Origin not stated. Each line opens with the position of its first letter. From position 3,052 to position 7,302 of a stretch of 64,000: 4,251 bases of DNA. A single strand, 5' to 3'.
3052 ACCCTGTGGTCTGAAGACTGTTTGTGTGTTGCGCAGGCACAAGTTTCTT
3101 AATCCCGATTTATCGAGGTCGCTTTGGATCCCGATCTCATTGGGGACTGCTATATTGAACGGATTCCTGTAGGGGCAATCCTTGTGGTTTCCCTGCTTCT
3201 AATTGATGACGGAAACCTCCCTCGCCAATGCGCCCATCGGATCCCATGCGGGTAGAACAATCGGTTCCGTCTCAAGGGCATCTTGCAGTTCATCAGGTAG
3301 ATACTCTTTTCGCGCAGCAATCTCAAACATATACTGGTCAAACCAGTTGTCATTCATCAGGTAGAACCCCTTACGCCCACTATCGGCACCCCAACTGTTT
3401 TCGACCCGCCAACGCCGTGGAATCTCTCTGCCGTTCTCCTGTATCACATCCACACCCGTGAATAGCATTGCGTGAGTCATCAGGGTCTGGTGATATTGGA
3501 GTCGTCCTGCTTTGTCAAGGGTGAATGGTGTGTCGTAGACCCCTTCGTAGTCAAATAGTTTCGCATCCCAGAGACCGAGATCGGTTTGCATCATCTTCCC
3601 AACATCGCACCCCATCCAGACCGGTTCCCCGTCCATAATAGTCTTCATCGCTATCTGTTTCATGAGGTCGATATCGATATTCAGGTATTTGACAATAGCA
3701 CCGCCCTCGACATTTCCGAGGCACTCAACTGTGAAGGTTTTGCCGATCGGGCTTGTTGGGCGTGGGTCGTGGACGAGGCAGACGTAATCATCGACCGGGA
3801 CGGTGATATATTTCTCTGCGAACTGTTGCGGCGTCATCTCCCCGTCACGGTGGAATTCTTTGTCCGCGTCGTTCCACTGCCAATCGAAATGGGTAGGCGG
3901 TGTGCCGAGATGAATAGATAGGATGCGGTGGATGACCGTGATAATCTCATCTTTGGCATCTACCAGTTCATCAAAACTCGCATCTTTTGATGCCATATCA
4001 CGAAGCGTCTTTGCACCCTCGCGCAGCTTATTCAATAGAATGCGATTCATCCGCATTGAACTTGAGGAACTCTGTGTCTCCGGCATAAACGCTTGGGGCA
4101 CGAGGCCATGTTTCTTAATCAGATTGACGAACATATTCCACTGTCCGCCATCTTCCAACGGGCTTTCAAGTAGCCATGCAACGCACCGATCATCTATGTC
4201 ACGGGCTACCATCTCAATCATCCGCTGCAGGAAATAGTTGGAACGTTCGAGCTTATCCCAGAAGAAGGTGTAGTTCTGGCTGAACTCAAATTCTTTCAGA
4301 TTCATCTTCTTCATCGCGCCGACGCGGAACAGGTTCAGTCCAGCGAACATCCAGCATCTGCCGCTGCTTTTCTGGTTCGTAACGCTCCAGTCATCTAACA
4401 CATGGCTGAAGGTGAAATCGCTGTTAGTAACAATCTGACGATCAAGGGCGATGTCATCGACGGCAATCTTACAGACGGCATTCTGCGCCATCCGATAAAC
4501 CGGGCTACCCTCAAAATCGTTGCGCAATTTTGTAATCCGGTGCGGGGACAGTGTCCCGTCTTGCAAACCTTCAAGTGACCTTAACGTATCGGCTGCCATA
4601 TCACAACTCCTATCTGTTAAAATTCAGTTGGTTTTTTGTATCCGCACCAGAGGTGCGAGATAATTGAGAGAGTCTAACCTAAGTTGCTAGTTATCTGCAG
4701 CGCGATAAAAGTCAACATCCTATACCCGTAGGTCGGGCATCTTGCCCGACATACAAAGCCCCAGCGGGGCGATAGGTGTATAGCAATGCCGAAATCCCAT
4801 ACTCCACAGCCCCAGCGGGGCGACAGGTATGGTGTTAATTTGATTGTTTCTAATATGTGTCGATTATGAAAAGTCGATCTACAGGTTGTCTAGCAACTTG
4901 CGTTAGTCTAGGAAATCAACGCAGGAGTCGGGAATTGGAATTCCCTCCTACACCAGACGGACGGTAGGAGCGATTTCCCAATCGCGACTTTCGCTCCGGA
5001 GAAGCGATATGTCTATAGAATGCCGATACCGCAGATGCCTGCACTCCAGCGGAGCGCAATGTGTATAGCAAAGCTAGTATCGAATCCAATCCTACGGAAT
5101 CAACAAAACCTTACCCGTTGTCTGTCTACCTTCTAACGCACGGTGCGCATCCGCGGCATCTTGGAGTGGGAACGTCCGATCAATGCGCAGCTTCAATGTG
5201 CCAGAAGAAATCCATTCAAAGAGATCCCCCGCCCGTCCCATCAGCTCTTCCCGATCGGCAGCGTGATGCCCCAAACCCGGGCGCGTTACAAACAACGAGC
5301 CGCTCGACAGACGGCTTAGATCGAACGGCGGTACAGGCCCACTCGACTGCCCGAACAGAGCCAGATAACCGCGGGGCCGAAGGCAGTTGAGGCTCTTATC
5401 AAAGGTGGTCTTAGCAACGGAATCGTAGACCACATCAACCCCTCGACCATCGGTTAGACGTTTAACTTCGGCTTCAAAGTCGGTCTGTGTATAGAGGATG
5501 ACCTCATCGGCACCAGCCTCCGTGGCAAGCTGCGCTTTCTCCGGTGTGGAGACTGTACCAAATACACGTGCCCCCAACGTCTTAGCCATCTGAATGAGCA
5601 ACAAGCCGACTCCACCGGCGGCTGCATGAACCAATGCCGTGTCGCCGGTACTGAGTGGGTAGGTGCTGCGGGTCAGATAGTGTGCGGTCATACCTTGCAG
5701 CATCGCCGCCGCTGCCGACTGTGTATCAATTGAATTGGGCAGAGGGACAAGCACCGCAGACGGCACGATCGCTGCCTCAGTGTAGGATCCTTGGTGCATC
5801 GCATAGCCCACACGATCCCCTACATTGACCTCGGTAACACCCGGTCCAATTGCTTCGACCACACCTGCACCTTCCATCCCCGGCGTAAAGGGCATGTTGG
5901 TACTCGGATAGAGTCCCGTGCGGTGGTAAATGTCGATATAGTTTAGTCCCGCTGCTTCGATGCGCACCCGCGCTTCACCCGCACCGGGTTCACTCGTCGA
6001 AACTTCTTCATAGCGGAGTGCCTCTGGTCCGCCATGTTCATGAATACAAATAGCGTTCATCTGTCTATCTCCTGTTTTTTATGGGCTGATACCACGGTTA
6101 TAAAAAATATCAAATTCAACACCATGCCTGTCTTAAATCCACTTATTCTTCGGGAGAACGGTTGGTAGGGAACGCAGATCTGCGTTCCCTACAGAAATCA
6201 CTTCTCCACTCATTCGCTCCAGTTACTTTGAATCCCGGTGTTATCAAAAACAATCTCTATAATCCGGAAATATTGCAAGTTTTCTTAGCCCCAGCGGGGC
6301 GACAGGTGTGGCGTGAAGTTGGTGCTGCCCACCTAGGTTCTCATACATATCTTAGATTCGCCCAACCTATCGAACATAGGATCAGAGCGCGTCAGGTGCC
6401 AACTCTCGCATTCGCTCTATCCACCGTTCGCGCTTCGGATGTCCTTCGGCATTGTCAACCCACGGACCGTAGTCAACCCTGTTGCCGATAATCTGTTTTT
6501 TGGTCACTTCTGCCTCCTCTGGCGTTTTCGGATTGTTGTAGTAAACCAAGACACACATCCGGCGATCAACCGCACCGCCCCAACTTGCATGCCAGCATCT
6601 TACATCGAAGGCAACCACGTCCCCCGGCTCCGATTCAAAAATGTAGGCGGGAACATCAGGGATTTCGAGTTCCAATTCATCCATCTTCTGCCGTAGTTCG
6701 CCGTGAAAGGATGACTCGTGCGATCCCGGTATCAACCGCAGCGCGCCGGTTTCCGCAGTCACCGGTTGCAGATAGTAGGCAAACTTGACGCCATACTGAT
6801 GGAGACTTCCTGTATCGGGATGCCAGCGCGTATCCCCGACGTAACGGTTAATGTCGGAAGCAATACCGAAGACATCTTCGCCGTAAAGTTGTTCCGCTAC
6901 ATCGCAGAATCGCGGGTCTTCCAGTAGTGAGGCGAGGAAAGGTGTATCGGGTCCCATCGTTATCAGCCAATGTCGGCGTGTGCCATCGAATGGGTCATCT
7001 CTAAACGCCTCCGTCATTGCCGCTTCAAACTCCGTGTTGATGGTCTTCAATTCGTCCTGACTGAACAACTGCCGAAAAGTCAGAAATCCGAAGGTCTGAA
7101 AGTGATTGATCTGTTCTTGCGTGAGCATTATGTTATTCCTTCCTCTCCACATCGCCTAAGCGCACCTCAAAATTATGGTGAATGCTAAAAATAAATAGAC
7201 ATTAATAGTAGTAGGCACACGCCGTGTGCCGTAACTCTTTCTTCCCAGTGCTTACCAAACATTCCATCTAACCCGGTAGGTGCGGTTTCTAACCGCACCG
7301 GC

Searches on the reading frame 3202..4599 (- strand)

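Call 46: search_protein_families(library=pfam, proteins=[window:3202-4599:-], max_evalue=0.001)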
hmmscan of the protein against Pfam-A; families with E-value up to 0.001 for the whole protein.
window:3202-4599:- (466 aa): 2 families
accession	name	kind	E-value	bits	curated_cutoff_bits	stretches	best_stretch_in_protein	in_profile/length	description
PF03051.21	Peptidase_C1_2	-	6e-169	562.9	22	1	17-456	2-438/438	Peptidase C1-like family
PF00112.29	Peptidase_C1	-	0.00014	22.4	20.7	0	370-419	162-206/220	Papain family cysteine protease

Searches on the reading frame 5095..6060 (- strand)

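Call 46: search_protein_families(library=pfam, proteins=[window:5095-6060:-], max_evalue=0.001)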
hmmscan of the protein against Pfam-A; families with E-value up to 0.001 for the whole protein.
window:5095-6060:- (322 aa): 3 families
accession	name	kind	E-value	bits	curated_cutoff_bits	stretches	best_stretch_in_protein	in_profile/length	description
PF00107.32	ADH_zinc_N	-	4.7e-29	101.4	31.8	1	150-256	1-107/129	Zinc-binding dehydrogenase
PF13602.12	ADH_zinc_N_2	-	2.4e-27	96.9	27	1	183-320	2-134/134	Zinc-binding dehydrogenase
PF08240.17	ADH_N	-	1.3e-18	67.6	23.5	1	26-108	1-103/104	Alcohol dehydrogenase GroES-like domain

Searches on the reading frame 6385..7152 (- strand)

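Call 46: search_protein_families(library=pfam, proteins=[window:6385-7152:-], max_evalue=0.001)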
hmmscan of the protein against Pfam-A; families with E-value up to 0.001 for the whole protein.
window:6385-7152:- (256 aa): 1 family
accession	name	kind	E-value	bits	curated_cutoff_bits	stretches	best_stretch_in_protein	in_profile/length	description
PF05721.19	PhyH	-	8.9e-19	69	22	1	18-190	1-202/213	Phytanoyl-CoA dioxygenase (PhyH)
